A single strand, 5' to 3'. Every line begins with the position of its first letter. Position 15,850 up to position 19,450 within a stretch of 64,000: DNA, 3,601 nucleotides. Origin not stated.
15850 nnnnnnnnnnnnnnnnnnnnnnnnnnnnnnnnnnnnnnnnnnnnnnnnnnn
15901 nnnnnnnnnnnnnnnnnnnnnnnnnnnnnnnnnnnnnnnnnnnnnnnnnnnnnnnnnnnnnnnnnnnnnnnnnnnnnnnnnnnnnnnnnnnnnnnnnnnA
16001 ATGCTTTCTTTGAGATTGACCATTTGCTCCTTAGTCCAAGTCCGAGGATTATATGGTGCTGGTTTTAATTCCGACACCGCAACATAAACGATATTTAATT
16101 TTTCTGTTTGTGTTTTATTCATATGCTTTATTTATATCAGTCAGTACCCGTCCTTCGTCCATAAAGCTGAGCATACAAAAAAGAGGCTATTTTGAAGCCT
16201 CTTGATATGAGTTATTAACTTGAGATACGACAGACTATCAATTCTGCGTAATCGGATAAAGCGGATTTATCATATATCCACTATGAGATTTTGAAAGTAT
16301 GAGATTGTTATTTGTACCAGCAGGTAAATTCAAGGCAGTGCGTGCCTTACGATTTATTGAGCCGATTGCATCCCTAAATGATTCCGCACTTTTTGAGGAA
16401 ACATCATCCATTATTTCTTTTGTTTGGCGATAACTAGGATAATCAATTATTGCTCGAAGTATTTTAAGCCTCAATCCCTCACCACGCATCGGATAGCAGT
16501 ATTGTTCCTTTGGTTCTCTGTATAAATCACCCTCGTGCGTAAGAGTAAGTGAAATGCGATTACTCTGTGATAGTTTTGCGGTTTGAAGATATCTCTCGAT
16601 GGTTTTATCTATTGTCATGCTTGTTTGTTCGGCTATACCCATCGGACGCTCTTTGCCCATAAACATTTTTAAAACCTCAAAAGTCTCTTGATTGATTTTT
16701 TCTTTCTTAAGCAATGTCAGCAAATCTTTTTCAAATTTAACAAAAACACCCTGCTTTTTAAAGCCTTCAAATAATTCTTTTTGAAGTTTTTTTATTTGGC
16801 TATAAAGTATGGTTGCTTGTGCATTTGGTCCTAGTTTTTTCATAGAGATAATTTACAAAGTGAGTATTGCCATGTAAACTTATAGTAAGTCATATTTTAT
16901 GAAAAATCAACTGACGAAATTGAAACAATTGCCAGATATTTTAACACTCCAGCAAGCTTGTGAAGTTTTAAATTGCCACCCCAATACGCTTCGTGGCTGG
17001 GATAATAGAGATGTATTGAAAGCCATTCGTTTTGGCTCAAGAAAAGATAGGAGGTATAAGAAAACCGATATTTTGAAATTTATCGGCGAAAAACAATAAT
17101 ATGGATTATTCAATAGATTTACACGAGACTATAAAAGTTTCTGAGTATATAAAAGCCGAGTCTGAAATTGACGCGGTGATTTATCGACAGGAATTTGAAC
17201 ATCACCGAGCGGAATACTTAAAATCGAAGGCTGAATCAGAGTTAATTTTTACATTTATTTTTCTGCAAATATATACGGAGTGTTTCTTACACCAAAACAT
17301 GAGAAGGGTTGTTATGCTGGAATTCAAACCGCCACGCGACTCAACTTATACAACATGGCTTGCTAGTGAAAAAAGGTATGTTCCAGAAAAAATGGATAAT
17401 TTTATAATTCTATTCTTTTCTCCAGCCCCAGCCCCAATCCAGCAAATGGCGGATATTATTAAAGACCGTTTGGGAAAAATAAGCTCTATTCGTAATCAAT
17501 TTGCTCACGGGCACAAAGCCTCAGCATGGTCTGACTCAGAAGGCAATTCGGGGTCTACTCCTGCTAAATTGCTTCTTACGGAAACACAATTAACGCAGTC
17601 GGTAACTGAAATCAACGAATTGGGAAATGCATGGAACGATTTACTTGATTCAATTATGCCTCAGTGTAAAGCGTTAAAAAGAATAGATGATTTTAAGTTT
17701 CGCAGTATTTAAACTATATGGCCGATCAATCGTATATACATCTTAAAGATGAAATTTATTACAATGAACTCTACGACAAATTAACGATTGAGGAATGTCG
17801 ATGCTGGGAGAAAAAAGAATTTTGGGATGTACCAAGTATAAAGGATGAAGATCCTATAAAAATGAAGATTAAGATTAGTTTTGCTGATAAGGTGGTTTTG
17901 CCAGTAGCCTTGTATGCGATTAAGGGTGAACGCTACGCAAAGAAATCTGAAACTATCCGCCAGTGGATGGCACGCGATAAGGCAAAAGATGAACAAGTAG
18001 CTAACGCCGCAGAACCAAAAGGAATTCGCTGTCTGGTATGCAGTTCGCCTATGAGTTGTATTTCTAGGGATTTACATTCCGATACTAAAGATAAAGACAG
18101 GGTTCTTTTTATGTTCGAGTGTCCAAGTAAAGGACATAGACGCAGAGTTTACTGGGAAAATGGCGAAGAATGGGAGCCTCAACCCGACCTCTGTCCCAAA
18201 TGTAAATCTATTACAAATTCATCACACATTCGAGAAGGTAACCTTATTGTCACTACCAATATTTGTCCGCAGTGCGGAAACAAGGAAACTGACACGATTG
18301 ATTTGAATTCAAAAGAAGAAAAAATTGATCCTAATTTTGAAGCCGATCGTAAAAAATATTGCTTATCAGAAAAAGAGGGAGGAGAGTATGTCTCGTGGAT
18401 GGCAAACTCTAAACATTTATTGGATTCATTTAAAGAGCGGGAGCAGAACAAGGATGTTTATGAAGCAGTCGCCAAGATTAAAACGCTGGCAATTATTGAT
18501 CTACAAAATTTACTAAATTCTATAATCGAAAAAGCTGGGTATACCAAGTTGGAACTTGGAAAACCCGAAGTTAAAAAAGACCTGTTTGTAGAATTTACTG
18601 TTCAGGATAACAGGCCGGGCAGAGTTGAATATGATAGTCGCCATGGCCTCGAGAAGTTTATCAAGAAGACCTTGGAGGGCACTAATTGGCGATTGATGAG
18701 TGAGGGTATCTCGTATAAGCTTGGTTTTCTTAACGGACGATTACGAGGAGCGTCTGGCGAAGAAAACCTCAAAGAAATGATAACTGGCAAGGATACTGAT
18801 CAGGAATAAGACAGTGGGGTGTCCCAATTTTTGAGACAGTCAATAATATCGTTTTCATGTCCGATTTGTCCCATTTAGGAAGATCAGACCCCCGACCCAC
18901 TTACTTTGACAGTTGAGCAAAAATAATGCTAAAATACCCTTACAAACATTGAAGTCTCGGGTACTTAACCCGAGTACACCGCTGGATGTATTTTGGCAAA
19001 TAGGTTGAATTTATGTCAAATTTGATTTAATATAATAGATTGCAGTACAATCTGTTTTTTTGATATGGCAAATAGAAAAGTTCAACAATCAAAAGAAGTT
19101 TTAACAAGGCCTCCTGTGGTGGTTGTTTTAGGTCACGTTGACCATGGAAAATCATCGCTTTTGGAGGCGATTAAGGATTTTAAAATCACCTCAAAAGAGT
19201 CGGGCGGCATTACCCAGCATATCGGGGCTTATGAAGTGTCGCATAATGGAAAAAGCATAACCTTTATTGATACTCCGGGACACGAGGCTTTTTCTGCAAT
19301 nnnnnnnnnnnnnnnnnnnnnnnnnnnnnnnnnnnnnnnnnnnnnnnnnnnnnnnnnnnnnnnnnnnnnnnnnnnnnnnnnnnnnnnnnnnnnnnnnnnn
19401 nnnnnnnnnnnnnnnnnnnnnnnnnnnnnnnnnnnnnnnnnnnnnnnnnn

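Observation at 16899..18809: Three-gene operon: Xis-type HTH, HEPN-like protein and a double zinc-ribbon protein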

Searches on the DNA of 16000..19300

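Call 91: search_rna_families(source=window, start=16000, end=19300, threshold=evalue, max_evalue=1)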
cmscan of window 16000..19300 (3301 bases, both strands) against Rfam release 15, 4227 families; matches with E-value up to 1: 1.
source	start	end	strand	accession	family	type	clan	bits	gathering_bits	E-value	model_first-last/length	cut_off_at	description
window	16670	16764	-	RF00026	U6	Gene; snRNA; splicing;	CL00009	19.6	44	0.13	1-105/105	no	U6 spliceosomal RNA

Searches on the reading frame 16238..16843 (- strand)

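Call 5: search_protein_families(library=pfam, proteins=[window:16238-16843:-], max_evalue=1)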
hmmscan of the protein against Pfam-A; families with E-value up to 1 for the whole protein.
window:16238-16843:- (201 aa): 1 family
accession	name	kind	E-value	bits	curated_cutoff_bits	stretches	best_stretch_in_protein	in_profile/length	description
PF05205.17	COMPASS-Shg1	-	0.29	12.4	24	0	24-61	2-39/102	COMPASS (Complex proteins associated with Set1p) component shg1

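Call 6: search_protein_families(library=padloc, proteins=[window:16238-16843:-], max_evalue=1)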
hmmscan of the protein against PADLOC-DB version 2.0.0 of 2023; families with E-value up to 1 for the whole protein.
window:16238-16843:- (201 aa): 1 family
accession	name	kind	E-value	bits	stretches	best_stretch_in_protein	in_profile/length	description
PDLC00103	GajB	-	0.012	12.6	1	4-140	344-473/612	UrvD helicase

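Call 7: search_protein_families(library=phrogs, proteins=[window:16238-16843:-], max_evalue=1)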
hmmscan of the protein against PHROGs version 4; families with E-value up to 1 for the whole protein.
window:16238-16843:- (201 aa): 0 families

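Call 8: search_protein_families(library=ncbifam, proteins=[window:16238-16843:-], max_evalue=1)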
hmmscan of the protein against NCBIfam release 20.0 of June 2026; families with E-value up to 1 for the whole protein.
window:16238-16843:- (201 aa): 1 family
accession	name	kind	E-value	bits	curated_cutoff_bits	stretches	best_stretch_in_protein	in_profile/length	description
NF047323.1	trim_DfrA50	exception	0.17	11.9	355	1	159-199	37-76/158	trimethoprim-resistant dihydrofolate reductase DfrA50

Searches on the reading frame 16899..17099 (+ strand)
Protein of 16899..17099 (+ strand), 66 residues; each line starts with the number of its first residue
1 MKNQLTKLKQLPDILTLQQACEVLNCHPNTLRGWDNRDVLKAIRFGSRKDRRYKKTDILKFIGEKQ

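Call 5: search_protein_families(library=pfam, proteins=[window:16899-17099:+], max_evalue=1)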
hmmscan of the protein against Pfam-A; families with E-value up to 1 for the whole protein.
window:16899-17099:+ (66 aa): 6 families
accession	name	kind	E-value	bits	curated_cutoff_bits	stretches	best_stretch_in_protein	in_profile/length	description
PF12728.13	HTH_17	-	4.5e-09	36.9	27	1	15-63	2-48/51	Helix-turn-helix domain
PF13411.12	MerR_1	-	4.4e-06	27.2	21.6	1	16-60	2-45/69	MerR HTH family regulatory protein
PF13384.12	HTH_23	-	0.021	15.1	24.6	1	13-34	16-37/50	Homeodomain-like domain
PF13556.12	HTH_30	-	0.047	13.9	27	1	17-32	15-30/59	PucR C-terminal helix-turn-helix domain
PF13551.12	HTH_29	-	0.073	13.6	28.1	1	16-45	14-46/64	Winged helix-turn helix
PF00376.29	MerR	-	0.084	13.1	28.2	1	18-53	3-38/38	MerR family regulatory protein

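Call 6: search_protein_families(library=padloc, proteins=[window:16899-17099:+], max_evalue=1)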
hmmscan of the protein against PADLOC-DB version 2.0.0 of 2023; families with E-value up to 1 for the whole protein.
window:16899-17099:+ (66 aa): 1 family
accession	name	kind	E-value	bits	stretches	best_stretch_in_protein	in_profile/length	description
PDLC04133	mad1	-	5.7e-05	21.3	1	15-62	6-51/60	mads_1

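Call 7: search_protein_families(library=phrogs, proteins=[window:16899-17099:+], max_evalue=1)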
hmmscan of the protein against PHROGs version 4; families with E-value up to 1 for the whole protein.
window:16899-17099:+ (66 aa): 13 families
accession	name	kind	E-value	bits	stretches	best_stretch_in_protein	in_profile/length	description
phrog_668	-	DNA, RNA and nucleotide metabolism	1.1e-07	32.7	1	4-65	53-113/181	HTH DNA binding protein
phrog_4745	-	DNA, RNA and nucleotide metabolism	2.4e-05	25.1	1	3-65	20-87/107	DNA binding protein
phrog_66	-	integration and excision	0.00048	20.9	1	7-65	86-143/412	excisionase and transcriptional regulator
phrog_10045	-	DNA, RNA and nucleotide metabolism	0.00089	20.1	1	3-60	9-65/74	HTH DNA binding protein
phrog_6620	-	integration and excision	0.0015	19.1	1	15-63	2-50/201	transposase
phrog_2907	-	integration and excision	0.0017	19.8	1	13-56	5-49/117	excisionase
phrog_11671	-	unknown function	0.0093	17.1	1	15-59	8-52/146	-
phrog_4691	-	integration and excision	0.073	14.1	1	2-60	7-63/78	excisionase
phrog_2655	-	integration and excision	0.079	13.6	1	6-45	106-138/181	excisionase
phrog_34998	-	unknown function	0.12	13.8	1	8-65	34-91/97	-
phrog_28156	-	unknown function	0.13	13.3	1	13-63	8-57/156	-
phrog_2474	-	transcription regulation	0.19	12.7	1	11-60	45-94/118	MerR-like transcriptional regulator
phrog_12618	-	unknown function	0.3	12.2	1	19-59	88-128/131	-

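Call 8: search_protein_families(library=ncbifam, proteins=[window:16899-17099:+], max_evalue=1)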
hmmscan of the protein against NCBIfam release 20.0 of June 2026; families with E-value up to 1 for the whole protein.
window:16899-17099:+ (66 aa): 5 families
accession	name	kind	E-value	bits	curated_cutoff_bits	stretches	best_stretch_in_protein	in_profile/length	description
NF047375.1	HeatShock_HspR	equivalog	2.5e-05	24.2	105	1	14-60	3-48/92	heat shock protein transcriptional repressor HspR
TIGR01764.1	excise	domain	4.3e-05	23.8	28.8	1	15-62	2-47/49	excisionase family DNA-binding protein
NF047377.1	heat_HspR_dupli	exception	0.0039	16.7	300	1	17-60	129-171/214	heat shock protein transcriptional repressor HspR, fused homodimer type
NF033518.0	transpos_IS607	equivalog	0.0041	16.7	110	1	19-65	2-47/187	IS607 family transposase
NF033787.1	HTH_BldC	subfamily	0.011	15.6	77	1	14-60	2-47/49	BldC family transcriptional regulator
